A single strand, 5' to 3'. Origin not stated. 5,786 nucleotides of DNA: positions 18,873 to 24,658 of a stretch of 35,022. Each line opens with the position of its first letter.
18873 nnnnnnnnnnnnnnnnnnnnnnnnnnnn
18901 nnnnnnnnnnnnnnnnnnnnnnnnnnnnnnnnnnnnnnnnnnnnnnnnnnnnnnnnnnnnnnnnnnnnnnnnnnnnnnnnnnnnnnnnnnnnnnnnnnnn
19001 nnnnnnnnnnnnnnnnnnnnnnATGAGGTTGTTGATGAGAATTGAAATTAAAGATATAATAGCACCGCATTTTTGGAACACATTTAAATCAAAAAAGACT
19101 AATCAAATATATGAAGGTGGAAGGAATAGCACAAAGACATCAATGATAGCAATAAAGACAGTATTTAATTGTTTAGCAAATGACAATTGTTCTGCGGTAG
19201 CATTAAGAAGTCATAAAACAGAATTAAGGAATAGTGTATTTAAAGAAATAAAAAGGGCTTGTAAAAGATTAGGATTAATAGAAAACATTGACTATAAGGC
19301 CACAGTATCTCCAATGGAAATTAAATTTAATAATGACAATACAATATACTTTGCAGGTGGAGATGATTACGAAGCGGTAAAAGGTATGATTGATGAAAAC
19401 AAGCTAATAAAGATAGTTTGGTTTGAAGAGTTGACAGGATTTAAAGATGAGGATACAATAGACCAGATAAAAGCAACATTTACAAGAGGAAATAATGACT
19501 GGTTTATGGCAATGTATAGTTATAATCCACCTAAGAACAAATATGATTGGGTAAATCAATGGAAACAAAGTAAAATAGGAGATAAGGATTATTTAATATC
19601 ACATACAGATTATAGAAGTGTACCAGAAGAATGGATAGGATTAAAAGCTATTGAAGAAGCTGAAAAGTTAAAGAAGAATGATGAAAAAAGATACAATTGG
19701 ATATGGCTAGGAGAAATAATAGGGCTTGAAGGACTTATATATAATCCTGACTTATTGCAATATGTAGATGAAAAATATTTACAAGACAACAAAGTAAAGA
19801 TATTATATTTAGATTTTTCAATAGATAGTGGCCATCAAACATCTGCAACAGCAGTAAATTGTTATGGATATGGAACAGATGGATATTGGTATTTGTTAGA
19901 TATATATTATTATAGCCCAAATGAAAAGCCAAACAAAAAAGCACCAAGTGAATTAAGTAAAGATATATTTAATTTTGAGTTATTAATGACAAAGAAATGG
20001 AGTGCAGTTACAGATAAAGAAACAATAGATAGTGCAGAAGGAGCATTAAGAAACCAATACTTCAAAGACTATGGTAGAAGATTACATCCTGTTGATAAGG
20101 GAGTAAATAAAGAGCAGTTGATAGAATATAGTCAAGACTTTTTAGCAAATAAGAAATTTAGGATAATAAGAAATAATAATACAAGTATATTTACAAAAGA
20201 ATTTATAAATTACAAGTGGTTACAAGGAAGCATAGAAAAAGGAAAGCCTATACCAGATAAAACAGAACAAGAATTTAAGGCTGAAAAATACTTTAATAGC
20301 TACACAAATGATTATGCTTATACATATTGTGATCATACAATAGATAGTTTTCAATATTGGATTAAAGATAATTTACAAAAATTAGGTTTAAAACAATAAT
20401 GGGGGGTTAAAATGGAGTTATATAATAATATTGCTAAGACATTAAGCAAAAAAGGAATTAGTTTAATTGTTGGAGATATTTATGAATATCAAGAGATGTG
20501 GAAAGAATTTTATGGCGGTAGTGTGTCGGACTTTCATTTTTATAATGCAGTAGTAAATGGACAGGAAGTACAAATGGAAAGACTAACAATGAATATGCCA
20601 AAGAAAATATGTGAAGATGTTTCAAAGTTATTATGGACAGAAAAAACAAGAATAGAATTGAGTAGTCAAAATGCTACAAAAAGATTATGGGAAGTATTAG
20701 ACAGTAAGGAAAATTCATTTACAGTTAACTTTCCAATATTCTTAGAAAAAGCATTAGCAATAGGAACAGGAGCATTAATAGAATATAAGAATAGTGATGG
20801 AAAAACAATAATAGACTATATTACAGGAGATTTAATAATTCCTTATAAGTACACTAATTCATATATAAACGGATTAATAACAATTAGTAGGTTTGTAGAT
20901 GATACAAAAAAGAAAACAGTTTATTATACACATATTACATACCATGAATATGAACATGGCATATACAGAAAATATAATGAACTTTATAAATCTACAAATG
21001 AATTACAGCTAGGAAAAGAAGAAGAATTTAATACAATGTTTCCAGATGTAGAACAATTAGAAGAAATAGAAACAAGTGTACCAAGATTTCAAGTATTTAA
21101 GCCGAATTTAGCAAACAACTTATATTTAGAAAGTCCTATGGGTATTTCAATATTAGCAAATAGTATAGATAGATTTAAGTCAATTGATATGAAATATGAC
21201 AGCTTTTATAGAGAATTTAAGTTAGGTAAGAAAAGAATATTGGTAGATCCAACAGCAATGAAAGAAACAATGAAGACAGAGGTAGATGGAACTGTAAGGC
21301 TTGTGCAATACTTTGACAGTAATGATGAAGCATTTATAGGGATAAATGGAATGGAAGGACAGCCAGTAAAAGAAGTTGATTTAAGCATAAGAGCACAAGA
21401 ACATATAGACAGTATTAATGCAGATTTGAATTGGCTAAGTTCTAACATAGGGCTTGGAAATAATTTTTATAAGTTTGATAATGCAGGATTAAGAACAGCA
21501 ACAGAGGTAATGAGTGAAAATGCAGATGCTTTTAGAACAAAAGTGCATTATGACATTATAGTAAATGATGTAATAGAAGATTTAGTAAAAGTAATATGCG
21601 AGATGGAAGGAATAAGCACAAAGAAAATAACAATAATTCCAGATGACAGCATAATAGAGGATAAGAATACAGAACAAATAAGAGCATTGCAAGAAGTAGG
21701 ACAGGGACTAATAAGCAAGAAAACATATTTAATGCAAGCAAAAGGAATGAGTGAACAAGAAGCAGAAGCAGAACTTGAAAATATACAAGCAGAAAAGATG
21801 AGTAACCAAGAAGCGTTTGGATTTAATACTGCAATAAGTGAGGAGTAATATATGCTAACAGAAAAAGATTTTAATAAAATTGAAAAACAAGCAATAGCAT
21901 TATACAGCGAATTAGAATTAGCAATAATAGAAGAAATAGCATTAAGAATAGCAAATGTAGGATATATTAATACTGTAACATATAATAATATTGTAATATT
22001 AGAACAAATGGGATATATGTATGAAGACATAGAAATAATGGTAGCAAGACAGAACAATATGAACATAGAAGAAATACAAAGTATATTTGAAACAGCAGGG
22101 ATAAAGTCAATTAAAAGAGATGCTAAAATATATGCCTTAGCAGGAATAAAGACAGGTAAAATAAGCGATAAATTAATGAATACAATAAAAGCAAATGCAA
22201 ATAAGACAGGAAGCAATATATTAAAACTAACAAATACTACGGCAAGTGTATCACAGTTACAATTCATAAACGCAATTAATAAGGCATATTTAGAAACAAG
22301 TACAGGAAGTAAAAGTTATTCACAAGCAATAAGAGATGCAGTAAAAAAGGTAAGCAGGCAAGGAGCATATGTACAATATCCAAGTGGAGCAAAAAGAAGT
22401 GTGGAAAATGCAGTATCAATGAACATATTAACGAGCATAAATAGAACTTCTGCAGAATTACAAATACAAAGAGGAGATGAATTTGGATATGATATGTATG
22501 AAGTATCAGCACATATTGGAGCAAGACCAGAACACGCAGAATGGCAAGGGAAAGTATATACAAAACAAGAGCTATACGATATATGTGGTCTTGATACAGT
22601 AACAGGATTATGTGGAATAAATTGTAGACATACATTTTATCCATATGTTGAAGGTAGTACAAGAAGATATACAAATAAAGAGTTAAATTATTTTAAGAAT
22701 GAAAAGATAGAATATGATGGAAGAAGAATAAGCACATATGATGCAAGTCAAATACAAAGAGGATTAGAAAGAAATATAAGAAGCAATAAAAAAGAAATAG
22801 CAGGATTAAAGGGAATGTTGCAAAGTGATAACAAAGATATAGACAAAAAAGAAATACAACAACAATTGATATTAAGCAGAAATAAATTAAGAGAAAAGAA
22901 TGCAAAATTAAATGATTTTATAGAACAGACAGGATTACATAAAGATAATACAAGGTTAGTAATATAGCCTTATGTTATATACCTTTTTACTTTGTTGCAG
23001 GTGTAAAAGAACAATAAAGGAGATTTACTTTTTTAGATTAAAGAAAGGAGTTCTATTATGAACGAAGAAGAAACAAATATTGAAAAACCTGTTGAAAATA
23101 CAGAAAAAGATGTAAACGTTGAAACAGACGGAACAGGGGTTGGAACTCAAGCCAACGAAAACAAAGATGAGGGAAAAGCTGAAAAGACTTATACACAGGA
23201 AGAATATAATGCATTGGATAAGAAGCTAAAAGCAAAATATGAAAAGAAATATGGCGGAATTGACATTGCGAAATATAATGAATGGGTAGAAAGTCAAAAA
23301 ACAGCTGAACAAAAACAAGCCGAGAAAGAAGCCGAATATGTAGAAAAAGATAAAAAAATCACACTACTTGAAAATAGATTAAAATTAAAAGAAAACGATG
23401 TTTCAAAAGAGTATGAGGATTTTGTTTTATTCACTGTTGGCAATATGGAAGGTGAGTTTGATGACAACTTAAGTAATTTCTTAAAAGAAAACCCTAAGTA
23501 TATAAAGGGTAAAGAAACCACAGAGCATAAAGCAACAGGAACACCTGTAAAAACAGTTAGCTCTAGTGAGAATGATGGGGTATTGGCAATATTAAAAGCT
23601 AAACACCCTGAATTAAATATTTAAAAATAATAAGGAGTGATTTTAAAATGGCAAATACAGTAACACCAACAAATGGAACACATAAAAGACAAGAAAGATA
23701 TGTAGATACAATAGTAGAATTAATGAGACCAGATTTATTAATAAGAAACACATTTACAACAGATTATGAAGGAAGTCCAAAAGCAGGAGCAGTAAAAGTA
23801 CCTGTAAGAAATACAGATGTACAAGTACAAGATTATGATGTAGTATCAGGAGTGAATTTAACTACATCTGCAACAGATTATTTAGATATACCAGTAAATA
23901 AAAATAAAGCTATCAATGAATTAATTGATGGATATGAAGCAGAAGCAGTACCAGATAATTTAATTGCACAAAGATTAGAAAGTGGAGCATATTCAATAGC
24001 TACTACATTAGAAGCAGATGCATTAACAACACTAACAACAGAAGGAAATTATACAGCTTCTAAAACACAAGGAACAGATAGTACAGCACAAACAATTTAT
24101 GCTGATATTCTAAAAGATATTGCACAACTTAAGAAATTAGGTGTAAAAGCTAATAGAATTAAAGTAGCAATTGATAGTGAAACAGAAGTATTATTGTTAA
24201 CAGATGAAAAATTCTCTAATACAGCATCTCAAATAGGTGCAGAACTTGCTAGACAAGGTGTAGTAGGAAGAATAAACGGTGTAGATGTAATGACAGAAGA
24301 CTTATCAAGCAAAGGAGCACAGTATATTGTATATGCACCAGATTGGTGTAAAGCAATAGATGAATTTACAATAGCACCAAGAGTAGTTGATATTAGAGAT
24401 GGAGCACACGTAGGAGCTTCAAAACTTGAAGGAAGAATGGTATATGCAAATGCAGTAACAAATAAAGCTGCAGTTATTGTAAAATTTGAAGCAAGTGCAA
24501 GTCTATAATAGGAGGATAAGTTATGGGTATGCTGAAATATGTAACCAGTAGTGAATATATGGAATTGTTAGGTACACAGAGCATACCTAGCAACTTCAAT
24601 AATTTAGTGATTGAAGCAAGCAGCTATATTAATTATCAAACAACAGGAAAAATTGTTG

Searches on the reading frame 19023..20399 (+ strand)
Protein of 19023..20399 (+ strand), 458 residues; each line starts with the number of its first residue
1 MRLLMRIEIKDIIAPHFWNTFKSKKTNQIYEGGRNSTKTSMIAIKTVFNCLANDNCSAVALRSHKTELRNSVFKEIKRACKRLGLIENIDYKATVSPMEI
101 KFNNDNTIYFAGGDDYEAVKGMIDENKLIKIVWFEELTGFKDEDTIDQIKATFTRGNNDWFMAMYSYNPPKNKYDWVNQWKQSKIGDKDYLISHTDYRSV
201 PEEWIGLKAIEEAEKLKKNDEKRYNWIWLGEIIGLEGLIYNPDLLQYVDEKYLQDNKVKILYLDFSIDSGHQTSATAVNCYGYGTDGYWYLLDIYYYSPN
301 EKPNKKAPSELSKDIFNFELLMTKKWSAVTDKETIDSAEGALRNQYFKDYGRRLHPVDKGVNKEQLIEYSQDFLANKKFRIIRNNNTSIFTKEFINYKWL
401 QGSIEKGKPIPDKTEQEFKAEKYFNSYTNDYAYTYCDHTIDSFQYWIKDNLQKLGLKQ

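Call 7: search_dna_similar(query=window:19023-20399:+, collection=phages, mode=protein, max_rows=15)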
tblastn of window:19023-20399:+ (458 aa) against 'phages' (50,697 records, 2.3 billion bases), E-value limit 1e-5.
Records with a match: 326; places in all: 326; records where one place covers at least 80% of the query: 213.
Best place of each record, by identity: <60% 326.
By first word of the organism name: Streptococcus 122; Staphylococcus 45; Bacillus 37; Listeria 22; Lactobacillus 17; Clostridium 15; Brevibacillus 11; Bacteriophage 10; Enterococcus 8; Brochothrix 6; and 18 more.
By host as written in the record: - 38; Listeria monocytogenes 13; Staphylococcus epidermidis 13; Streptococcus thermophilus 11; Brevibacillus laterosporus 11; Clostridium perfringens 11; Staphylococcus aureus 8; Bacillus subtilis 8; and 146 more.
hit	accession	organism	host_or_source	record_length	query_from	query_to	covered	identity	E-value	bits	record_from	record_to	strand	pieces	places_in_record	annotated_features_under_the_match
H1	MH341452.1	Listeria phage PSU-VKH-LP040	Listeria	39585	7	457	98%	38.2%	2e-79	274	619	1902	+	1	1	terminase large subunit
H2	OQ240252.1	Latilactobacillus phage TMW 1.591 P1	Latilactobacillus curvatus TMW 1.591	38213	6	458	99%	37.9%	6e-75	261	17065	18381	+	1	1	terminase large subunit | terminase small subunit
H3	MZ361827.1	Phage vB_LmoS_P7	-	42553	7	457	98%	38.0%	1e-79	275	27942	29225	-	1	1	terminase large subunit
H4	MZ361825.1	Listeria phage vB_LmoS_P9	Listeria monocytogenes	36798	7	457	98%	38.0%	2e-79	274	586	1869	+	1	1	terminase large subunit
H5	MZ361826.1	Hydrogenophilus phage vB_LmoS_C996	Hydrogenophilus thermoluteolus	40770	7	457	98%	38.0%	2e-79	274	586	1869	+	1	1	terminase large subunit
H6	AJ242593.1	Listeria phage A118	Listeria monocytogenes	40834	7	457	98%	38.0%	1e-76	266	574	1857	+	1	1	putative terminase large subunit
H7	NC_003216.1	Listeria phage A118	Listeria monocytogenes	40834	7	457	98%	38.0%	1e-76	266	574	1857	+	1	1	terminase large subunit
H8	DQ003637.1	Listeria phage A500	Listeria monocytogenes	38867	7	457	98%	37.8%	2e-78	271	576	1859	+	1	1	terL: TerL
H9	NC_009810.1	Listeria phage A500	Listeria monocytogenes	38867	7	457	98%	37.8%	2e-78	271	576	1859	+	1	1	terL: terminase large subunit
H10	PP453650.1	Listeria phage vB_Lmo_C2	Listeria monocytogenes LM7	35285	7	457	98%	37.8%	1e-77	269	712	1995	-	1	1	terminase large subunit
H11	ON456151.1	Listeria phage HB17054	Listeria monocytogenes ATCC 19115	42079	7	457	98%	37.8%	1e-77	269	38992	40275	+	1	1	terminase large subunit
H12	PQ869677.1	Listeria phage LMC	Listeria monocytogenes ATCC 19115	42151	7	457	98%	37.8%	1e-77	269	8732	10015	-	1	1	terminase large subunit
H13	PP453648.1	Listeria phage vB_Lmo_3274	Listeria monocytogenes LM6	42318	7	457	98%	37.8%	1e-77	269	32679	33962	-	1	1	terminase large subunit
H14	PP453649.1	Listeria phage vB_Lmo_W16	Listeria monocytogenes LM7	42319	7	457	98%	37.8%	1e-77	269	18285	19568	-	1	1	terminase large subunit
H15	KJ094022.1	Listeria phage LP-030-3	Listeria monocytogenes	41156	7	457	98%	37.8%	1e-77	269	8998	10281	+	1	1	terminase large subunit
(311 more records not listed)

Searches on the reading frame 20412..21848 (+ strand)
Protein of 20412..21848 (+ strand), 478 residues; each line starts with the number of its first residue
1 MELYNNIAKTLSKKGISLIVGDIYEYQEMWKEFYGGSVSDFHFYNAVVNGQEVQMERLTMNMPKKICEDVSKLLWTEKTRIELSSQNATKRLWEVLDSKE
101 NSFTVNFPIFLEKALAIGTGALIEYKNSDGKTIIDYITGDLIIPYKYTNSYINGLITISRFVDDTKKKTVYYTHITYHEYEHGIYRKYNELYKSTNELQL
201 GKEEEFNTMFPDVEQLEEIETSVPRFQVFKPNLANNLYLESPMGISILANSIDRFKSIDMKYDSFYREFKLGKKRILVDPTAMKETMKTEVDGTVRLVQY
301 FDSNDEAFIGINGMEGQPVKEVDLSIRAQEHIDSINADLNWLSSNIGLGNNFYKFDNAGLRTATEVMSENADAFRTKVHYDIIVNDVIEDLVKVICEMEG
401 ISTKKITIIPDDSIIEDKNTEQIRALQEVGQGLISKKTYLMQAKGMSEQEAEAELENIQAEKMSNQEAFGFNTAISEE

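Call 31: search_protein_families(library=phrogs, max_evalue=0.00001, proteins=[window:20412-21848:+])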
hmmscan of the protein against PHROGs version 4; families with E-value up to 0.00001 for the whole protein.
window:20412-21848:+ (478 aa): 1 family
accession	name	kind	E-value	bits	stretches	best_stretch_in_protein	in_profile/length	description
phrog_533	-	head and packaging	1.6e-92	311.6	1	19-467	27-485/495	portal protein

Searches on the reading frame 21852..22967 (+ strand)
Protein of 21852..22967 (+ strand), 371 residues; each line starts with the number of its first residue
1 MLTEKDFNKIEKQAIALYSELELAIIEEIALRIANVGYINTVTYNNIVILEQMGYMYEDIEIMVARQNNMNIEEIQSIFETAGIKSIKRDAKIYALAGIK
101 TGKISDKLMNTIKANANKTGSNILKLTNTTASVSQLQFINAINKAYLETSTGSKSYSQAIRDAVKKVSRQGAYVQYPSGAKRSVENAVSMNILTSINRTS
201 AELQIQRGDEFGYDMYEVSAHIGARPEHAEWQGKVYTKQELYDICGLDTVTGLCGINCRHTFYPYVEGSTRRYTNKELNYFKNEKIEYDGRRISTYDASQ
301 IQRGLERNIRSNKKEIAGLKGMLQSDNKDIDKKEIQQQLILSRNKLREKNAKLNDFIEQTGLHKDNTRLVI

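Call 31: search_protein_families(library=phrogs, max_evalue=0.00001, proteins=[window:21852-22967:+])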
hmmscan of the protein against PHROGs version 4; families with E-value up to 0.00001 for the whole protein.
window:21852-22967:+ (371 aa): 1 family
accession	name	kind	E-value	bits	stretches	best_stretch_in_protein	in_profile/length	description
phrog_581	-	head and packaging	3.2e-81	275.1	1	1-368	19-378/564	minor head protein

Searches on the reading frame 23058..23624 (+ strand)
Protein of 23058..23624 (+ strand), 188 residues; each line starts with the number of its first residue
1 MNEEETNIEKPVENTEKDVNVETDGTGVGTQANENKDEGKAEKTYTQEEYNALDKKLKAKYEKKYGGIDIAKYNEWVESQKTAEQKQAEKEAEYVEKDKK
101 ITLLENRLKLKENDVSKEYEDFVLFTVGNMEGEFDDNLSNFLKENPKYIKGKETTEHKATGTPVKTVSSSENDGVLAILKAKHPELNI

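Call 31: search_protein_families(library=phrogs, max_evalue=0.00001, proteins=[window:23058-23624:+])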
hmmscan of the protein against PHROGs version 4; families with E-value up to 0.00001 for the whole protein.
window:23058-23624:+ (188 aa): 1 family
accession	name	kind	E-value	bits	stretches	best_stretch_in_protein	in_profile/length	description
phrog_2303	-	head and packaging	8.1e-07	30.1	1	15-160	27-191/219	head scaffolding protein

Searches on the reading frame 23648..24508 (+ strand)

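Call 31: search_protein_families(library=phrogs, max_evalue=0.00001, proteins=[window:23648-24508:+])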
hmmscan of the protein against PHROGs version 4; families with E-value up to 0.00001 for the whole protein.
window:23648-24508:+ (286 aa): 2 families
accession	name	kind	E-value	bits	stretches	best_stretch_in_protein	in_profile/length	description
phrog_267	-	head and packaging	2.2e-18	67.6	1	16-220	43-259/410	major head protein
phrog_283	-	head and packaging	4.1e-12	47.1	1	14-219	8-216/385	major head protein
